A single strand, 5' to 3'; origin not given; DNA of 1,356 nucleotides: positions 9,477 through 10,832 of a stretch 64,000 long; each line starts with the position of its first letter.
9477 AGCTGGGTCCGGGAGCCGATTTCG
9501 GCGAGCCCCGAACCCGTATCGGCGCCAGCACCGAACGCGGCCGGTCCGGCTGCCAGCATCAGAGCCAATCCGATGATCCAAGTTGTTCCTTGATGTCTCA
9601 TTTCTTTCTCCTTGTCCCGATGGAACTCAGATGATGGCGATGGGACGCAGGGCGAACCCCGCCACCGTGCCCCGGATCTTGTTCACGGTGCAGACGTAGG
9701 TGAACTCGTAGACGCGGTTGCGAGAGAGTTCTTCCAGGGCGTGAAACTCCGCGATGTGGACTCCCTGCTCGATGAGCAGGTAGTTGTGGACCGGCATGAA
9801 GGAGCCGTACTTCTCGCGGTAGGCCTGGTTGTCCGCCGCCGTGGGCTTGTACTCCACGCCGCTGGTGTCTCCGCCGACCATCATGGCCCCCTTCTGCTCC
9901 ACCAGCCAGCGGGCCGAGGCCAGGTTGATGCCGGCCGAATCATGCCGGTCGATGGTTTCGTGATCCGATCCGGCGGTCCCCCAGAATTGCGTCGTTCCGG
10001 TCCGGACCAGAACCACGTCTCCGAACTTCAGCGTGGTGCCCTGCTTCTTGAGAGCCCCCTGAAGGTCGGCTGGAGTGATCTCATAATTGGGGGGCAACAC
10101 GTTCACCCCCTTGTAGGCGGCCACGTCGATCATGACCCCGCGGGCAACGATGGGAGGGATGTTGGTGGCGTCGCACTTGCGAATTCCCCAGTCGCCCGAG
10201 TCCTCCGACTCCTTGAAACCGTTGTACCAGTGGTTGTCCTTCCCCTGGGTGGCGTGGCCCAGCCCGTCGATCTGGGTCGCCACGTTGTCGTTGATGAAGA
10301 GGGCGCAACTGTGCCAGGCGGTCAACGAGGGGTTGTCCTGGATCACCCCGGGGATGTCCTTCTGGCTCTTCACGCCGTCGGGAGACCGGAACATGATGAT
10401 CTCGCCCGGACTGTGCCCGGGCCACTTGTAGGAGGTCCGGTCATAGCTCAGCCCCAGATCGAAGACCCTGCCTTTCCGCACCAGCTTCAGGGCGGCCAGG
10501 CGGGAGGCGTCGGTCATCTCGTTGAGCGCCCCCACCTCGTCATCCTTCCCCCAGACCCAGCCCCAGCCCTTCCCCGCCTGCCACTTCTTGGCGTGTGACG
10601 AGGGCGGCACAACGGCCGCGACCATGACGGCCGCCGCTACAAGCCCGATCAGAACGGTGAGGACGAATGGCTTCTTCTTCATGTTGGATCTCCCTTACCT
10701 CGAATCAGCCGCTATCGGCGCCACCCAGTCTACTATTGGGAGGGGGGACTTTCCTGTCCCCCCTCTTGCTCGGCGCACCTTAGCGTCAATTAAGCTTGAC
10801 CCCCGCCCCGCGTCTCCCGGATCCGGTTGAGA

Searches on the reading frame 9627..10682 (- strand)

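Call 89: search_protein_families(library=pfam, proteins=[window:9627-10682:-], max_evalue=0.0001)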
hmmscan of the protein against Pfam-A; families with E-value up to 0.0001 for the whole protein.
window:9627-10682:- (351 aa): 1 family
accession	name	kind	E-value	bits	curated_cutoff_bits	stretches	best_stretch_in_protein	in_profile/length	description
PF04199.19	Cyclase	-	1.6e-19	70.9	23.1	1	92-277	17-141/142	Putative cyclase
